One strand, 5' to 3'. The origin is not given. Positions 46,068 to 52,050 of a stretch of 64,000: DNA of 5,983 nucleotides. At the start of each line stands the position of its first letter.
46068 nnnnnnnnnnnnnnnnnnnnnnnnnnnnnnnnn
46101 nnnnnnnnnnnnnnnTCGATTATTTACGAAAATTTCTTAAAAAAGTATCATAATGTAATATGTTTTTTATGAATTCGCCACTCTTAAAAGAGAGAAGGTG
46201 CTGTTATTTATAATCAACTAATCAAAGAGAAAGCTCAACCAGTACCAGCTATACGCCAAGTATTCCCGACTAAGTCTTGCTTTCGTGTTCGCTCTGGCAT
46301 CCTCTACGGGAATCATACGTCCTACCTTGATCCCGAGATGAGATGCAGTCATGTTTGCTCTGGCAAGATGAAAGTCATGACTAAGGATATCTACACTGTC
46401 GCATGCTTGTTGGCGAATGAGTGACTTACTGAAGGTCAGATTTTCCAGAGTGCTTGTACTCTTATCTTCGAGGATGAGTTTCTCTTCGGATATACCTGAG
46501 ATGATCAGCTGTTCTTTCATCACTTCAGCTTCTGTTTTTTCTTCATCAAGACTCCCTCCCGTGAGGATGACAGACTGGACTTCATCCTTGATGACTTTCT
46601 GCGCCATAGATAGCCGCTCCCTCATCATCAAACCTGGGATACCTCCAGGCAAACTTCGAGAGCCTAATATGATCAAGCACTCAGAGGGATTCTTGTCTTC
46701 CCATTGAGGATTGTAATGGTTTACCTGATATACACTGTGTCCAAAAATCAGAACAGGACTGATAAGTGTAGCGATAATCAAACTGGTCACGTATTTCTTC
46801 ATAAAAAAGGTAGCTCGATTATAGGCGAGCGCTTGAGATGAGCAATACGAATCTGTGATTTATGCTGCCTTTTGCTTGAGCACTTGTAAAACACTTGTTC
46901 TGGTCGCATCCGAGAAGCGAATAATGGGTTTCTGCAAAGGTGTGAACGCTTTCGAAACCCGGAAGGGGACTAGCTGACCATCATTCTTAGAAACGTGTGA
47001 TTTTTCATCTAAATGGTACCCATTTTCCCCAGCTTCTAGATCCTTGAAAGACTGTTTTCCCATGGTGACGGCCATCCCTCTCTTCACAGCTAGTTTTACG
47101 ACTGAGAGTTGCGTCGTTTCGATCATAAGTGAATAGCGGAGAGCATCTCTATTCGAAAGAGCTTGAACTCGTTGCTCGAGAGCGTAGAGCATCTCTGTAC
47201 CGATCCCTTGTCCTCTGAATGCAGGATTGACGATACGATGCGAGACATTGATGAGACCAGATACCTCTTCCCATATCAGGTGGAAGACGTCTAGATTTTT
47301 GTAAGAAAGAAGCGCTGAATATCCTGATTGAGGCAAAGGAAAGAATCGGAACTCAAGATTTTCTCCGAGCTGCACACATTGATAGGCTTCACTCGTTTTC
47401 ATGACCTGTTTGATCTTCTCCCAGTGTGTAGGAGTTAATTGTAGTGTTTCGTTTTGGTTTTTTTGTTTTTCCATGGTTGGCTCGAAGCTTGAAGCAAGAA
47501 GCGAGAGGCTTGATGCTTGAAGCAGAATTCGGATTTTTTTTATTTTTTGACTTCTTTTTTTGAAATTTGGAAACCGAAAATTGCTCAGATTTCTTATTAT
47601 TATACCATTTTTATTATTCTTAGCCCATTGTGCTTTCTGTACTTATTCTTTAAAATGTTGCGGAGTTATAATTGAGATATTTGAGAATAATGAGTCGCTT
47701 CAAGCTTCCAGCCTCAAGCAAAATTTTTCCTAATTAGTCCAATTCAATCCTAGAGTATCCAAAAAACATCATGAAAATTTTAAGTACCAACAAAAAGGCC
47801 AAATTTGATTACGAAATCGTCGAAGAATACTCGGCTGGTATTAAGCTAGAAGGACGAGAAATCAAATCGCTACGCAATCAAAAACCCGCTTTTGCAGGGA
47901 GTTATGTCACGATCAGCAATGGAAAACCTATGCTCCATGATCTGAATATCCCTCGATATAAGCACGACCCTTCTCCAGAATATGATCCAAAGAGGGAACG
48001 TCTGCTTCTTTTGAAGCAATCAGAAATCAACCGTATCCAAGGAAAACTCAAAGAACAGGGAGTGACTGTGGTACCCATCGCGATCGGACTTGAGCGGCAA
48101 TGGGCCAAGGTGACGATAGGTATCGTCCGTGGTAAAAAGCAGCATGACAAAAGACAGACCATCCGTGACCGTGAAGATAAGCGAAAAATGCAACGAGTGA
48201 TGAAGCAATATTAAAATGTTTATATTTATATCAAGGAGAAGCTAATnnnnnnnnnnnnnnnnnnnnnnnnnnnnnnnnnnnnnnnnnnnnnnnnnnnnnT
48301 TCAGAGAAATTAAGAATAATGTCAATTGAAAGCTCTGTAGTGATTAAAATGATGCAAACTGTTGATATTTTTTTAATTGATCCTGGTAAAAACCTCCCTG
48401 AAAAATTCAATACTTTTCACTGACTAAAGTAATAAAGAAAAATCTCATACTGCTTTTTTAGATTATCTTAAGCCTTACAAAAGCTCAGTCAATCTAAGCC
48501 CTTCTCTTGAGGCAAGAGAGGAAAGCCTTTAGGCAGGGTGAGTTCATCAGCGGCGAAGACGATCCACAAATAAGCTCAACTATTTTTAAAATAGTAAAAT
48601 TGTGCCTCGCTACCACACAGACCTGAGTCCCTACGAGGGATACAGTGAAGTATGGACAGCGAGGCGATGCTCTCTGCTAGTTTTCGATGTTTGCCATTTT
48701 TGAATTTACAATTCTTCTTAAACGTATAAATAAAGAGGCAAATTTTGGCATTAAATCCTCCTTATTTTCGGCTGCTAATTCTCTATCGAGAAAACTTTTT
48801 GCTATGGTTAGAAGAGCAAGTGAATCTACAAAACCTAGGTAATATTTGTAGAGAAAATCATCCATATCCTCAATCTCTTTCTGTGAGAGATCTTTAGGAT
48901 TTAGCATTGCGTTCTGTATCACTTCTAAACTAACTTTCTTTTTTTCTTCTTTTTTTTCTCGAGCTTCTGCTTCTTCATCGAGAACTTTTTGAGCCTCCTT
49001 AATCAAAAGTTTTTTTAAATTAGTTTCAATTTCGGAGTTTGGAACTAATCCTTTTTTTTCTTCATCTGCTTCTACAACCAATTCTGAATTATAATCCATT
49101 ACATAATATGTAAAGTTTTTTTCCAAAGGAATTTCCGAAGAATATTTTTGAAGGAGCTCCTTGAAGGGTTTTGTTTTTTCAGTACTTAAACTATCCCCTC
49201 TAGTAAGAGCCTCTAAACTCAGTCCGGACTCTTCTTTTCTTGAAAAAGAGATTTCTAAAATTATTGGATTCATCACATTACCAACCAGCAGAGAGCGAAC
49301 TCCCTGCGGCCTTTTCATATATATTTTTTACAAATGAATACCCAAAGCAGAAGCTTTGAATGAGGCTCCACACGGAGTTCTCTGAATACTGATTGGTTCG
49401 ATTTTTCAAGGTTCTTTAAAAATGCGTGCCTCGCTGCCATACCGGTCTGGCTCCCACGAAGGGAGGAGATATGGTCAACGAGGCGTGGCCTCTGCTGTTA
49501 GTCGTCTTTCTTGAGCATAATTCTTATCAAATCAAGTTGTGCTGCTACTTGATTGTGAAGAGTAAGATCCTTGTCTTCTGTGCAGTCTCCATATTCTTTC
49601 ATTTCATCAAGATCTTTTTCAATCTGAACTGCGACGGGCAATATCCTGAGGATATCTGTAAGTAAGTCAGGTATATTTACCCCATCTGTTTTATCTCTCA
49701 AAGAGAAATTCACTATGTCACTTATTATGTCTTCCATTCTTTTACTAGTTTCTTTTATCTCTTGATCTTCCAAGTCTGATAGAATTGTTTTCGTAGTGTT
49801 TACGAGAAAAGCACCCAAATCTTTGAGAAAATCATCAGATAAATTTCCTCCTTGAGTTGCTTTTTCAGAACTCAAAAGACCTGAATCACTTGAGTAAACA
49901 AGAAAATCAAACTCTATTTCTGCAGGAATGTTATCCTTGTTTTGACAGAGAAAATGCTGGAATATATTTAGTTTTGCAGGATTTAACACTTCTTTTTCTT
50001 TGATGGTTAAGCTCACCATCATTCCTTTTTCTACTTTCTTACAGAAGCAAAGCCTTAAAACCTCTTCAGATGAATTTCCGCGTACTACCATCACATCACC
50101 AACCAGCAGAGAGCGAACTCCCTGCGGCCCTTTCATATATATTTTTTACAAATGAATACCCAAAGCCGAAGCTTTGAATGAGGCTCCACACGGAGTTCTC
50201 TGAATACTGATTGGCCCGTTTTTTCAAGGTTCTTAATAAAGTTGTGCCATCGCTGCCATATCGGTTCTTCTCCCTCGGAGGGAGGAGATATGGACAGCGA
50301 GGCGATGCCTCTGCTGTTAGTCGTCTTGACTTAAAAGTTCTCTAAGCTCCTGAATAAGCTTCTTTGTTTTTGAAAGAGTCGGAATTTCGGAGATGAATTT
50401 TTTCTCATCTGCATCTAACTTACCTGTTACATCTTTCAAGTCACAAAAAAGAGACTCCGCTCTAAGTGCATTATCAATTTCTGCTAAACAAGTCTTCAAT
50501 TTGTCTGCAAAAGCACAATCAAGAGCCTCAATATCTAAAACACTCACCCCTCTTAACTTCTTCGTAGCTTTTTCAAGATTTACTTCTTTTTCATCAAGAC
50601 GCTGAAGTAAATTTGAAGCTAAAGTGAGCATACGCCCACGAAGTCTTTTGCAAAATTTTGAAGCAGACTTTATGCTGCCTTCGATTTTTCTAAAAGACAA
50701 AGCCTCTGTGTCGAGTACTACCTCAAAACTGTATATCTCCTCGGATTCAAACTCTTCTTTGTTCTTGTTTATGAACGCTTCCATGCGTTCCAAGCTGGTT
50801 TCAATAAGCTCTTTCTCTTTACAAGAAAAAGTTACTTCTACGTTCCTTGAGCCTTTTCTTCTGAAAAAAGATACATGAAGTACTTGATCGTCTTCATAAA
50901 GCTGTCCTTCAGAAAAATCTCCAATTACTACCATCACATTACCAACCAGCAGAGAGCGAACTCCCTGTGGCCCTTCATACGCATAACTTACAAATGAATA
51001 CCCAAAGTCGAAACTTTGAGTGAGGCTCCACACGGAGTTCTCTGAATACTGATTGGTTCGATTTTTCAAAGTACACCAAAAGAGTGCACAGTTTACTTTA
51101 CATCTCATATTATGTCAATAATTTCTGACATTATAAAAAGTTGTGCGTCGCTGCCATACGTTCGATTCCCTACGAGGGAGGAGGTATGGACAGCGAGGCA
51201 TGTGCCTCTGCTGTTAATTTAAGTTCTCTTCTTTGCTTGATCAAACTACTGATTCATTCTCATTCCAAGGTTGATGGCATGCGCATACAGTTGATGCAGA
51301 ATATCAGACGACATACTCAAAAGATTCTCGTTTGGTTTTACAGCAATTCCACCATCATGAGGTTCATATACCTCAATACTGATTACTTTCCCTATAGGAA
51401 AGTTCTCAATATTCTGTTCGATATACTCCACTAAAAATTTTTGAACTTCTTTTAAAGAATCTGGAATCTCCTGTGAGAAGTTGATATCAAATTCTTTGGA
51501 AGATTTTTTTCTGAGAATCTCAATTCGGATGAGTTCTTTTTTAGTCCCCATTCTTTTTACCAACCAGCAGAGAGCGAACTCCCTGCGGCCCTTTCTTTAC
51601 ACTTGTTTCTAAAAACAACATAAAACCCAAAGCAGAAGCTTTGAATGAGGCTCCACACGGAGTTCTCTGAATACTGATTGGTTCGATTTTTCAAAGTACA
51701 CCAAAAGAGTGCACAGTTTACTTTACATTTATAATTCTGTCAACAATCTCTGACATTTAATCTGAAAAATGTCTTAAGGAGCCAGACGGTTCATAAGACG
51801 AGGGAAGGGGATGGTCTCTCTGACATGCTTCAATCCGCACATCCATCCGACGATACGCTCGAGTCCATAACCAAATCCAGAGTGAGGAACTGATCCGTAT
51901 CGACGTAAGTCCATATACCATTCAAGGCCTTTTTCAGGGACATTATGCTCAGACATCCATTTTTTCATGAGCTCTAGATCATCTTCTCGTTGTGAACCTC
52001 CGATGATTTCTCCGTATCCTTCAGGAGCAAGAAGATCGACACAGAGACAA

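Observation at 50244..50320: Conserved 3' hairpin overlaps the cassette stop codon and supplies an inverted repeat matching the next leader's end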

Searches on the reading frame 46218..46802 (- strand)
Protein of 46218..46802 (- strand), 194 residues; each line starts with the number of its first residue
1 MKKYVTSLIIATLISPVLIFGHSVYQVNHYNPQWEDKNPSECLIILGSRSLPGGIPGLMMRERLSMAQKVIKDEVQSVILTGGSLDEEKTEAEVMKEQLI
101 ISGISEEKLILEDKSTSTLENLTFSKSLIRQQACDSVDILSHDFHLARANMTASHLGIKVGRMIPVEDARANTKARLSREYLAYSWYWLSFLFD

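Call 9: search_protein_families(library=pfam, proteins=[window:46218-46802:-], max_evalue=0.1)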
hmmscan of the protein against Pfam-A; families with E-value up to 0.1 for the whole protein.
window:46218-46802:- (194 aa): 1 family
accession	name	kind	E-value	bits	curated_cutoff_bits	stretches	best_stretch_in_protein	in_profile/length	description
PF02698.23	DUF218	-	1.7e-21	77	27.6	1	43-183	3-133/133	DUF218 domain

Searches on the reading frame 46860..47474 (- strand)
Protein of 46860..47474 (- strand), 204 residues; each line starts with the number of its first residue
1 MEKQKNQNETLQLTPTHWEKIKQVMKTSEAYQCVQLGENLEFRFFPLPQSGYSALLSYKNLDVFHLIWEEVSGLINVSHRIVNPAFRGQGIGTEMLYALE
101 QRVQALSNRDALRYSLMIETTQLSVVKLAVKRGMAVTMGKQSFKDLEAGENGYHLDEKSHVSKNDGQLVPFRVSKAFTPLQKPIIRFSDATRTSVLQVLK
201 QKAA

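Call 9: search_protein_families(library=pfam, proteins=[window:46860-47474:-], max_evalue=0.1)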
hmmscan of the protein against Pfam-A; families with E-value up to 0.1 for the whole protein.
window:46860-47474:- (204 aa): 4 families
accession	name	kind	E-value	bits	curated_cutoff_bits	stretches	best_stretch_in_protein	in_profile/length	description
PF00583.31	Acetyltransf_1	-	0.00025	21.7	20.7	1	81-106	66-91/116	Acetyltransferase (GNAT) family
PF13508.13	Acetyltransf_7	-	0.0011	19.7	27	1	79-104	33-57/84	Acetyltransferase (GNAT) domain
PF13673.13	Acetyltransf_10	-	0.0026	18.2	23.6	1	76-105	53-82/128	Acetyltransferase (GNAT) domain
PF14542.12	Acetyltransf_CG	-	0.0053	17.3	30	1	68-99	17-49/80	GCN5-related N-acetyl-transferase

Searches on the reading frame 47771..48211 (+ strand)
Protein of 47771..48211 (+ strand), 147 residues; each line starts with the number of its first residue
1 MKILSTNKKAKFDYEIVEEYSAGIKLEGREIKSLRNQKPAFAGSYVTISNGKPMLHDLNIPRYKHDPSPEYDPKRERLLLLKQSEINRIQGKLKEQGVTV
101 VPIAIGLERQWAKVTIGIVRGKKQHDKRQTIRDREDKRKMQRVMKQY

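Call 52: find_encoding_contigs(protein=window:47771-48211:+, flank=8000, max_places=10)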
Protein window:47771-48211:+ (147 aa): 4 contigs read that carry it; 3 places shown.
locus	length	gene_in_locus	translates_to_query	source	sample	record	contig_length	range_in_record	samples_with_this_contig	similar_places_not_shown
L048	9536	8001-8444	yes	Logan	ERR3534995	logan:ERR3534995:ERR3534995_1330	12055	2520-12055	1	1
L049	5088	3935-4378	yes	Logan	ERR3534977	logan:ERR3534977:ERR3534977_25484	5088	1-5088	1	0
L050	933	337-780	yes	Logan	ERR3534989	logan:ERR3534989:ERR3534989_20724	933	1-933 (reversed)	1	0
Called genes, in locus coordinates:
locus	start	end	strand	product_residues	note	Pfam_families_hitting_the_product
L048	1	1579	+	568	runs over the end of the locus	-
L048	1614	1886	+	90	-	PF00708:Acylphosphatase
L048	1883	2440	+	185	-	PF02834:LigT_PEase, PF13563:2_5_RNA_ligase2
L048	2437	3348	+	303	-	PF00892:EamA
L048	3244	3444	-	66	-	-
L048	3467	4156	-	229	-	PF03853:YjeF_N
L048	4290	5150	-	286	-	PF03372:Exo_endo_phos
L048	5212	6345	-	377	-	PF04542:Sigma70_r2, PF04545:Sigma70_r4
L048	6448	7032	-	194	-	PF02698:DUF218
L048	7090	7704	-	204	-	-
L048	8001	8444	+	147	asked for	PF01668:SmpB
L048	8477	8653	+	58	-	-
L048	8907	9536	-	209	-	?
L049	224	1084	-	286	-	PF03372:Exo_endo_phos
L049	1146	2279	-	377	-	PF04542:Sigma70_r2, PF04545:Sigma70_r4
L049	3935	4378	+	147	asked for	PF01668:SmpB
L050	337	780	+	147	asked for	PF01668:SmpB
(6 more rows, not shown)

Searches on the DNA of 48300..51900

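Call 10: search_rna_families(source=window, start=48300, end=51900, threshold=evalue, max_evalue=10)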
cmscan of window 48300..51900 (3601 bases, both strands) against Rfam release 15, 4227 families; matches with E-value up to 10: 7.
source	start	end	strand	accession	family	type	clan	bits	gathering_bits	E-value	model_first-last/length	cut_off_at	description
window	51366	51508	+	RF01819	RsaD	Gene; sRNA;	-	20.6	50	1.7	1-189/189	no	RNA Staph. aureus D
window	49856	49983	-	RF02168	PVT1_5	Gene; lncRNA;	-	20.1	60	3.7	1-133/133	no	Pvt1 oncogene conserved region 5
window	49517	49581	+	RF01157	sn1185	Gene; snRNA; snoRNA; CD-box;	-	19.1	60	2.2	1-66/66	no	Small nucleolar RNA sn1185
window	51584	51703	+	RF00190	SNORA16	Gene; snRNA; snoRNA; HACA-box;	CL00021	17.1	35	3.8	1-135/135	no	Small nucleolar RNA SNORA16B/SNORA16A family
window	51522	51593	-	RF02133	HOXB13-AS1_2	Gene; lncRNA;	-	15.7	40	2.3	1-81/81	no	HOXB13 antisense RNA 1 conserved region 2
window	51618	51646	+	RF02248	Six3os1_3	Gene; lncRNA;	-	15.3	40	1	47-75/75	no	Six3os1 conserved region 3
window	49532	49629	+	RF01185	snR75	Gene; snRNA; snoRNA; CD-box;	CL00045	14.9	40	8.1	1-88/88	no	Small nucleolar RNA snR75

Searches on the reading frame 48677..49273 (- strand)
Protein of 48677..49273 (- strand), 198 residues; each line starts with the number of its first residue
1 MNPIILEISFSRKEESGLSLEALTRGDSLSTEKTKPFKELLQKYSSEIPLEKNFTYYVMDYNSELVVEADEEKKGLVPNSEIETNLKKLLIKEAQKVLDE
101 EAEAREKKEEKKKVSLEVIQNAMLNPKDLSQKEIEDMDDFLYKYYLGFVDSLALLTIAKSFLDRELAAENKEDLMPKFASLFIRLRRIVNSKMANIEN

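Call 9: search_protein_families(library=pfam, proteins=[window:48677-49273:-], max_evalue=0.1)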
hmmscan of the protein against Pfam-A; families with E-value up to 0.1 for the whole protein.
window:48677-49273:- (198 aa): 1 family
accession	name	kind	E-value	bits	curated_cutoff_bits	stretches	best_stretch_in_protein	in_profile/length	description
PF10869.13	DUF2666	-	0.07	13.9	23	0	63-135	57-129/135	Domain of unknown function (DUF2666)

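Call 66: search_protein_representatives(alignment_id=A1)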
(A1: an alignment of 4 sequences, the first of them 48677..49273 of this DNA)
Query: 4 sequences, 197 profile positions. Proteins with E-value up to 0.001 (for the whole library): 6; up to 1e-10: 4; up to 1e-30: 4. The best 6 are listed.
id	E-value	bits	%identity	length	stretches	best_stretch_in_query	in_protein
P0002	4.1e-86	304.2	-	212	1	1-197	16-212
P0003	2.4e-71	256.0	-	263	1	1-197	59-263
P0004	1.1e-61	224.4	-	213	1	7-195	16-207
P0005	5.9e-31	124.1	-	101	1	6-103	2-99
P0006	2.5e-06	43.8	-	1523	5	50-78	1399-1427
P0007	1.2e-04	38.3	-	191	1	42-132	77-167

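Call 67: predict_structure(alignment_id=A1)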
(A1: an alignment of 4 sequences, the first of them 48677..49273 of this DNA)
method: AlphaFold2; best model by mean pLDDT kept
length: 198 residues; sequences in the alignment: 4
mean_pLDDT: 76.4   pTM: 0.58
mean pLDDT of the five models: 76.4, 74.1, 73.5, 70.1, 69.9
residues with pLDDT >= 90: 47; 70-90: 62; 50-70: 87; < 50: 2
segments of 3 or more residues with pLDDT < 50: none
pLDDT, mean of each block of 10 residues (from residue 1): 84 81 86 90 90 91 88 84 94 90 79 67 62 60 56 68 66 63 68 57
secondary structure, 60 per line:
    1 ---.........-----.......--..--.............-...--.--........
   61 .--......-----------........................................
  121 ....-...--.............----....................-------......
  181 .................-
elements in order: E4-12 E18-24 H31-43 E53-61 E64-69 H81-124 H131-143 H148-167 H175-197

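Call 70: fold_search(model_id=the predicted structure, library=pdb)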
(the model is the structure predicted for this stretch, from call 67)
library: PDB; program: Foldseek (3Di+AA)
matches with E <= 10: 504; with E <= 0.001: 0
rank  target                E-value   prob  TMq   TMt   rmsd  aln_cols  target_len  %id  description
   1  5jtg_C                2.9e-02  0.44  0.23  0.16  24.2       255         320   10  Crystal structure of Thermotoga maritima mutant D89K/D253K (released 2017-01-25)
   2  9vvn                  3.5e-02  0.63  0.21  0.24   8.2       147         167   10  Crystal structure of computationally designed protein VTP-4 (released 2025-08-13)
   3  5jtg_B                5.2e-02  0.35  0.23  0.16  24.1       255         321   10  Crystal structure of Thermotoga maritima mutant D89K/D253K (released 2017-01-25)
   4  5jtg_A                5.6e-02  0.35  0.23  0.16  24.1       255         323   10  Crystal structure of Thermotoga maritima mutant D89K/D253K (released 2017-01-25)
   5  4jk0_D                7.4e-02  0.25  0.13  0.19  12.8       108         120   13  Crystal structure of T89Q-mutant of RNA silencing suppressor p19 with 2nt-5'-overhanging double-helical RNA 21mer pUUU (released 2014-03-12)
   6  2iub_H                9.4e-02  0.23  0.23  0.15  25.4       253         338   11  Crystal structure of a divalent metal ion transporter CorA at 2.9 A resolution. (released 2006-08-03)
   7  4qsh_C                1.1e-01  0.75  0.22  0.05  10.3       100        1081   11  Crystal Structure of L. monocytogenes Pyruvate Carboxylase in complex with Cyclic-di-AMP (released 2014-10-29)
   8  6yuf_A                1.2e-01  0.16  0.21  0.12  14.5       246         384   10  Cohesin complex with loader gripping DNA (released 2020-08-19)
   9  4qsh_D                1.3e-01  0.69  0.22  0.05  10.3       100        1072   11  Crystal Structure of L. monocytogenes Pyruvate Carboxylase in complex with Cyclic-di-AMP (released 2014-10-29)
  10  1dv1_B                1.4e-01  0.57  0.23  0.12  13.4       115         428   16  STRUCTURE OF BIOTIN CARBOXYLASE (APO) (released 2000-06-09)
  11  2iub_A                1.5e-01  0.20  0.23  0.15  25.4       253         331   11  Crystal structure of a divalent metal ion transporter CorA at 2.9 A resolution. (released 2006-08-03)
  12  5dac_A                2.0e-01  0.08  0.16  0.09  22.1       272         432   10  ATP-gamma-S bound Rad50 from Chaetomium thermophilum in complex with DNA (released 2016-03-02)
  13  4qsh_B                2.1e-01  0.60  0.22  0.05  10.3       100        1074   11  Crystal Structure of L. monocytogenes Pyruvate Carboxylase in complex with Cyclic-di-AMP (released 2014-10-29)
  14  7zz4                  2.4e-01  0.44  0.22  0.11  13.4       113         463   14  Cryo-EM structure of "BC closed" conformation of Lactococcus lactis pyruvate carboxylase with acetyl-CoA (released 2022-10-12)
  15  1jdb_B                2.5e-01  0.51  0.22  0.06   6.6        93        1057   13  CARBAMOYL PHOSPHATE SYNTHETASE FROM ESCHERICHIA COLI (released 1998-06-17)
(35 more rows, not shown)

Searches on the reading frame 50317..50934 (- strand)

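Call 9: search_protein_families(library=pfam, proteins=[window:50317-50934:-], max_evalue=0.1)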
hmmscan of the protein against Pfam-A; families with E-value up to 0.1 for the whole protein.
window:50317-50934:- (205 aa): 1 family
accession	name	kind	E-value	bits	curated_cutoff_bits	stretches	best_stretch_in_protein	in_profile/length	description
PF19595.4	DUF6100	-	0.036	14.2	27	1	107-170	5-62/222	Family of unknown function (DUF6100)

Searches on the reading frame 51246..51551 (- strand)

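Call 9: search_protein_families(library=pfam, proteins=[window:51246-51551:-], max_evalue=0.1)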
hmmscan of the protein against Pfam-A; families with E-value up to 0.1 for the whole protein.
window:51246-51551:- (101 aa): 1 family
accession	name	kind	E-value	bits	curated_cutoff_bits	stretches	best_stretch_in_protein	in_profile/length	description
PF10198.14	Ada3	-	0.026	15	24.5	1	4-48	11-56/127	Histone acetyltransferases subunit 3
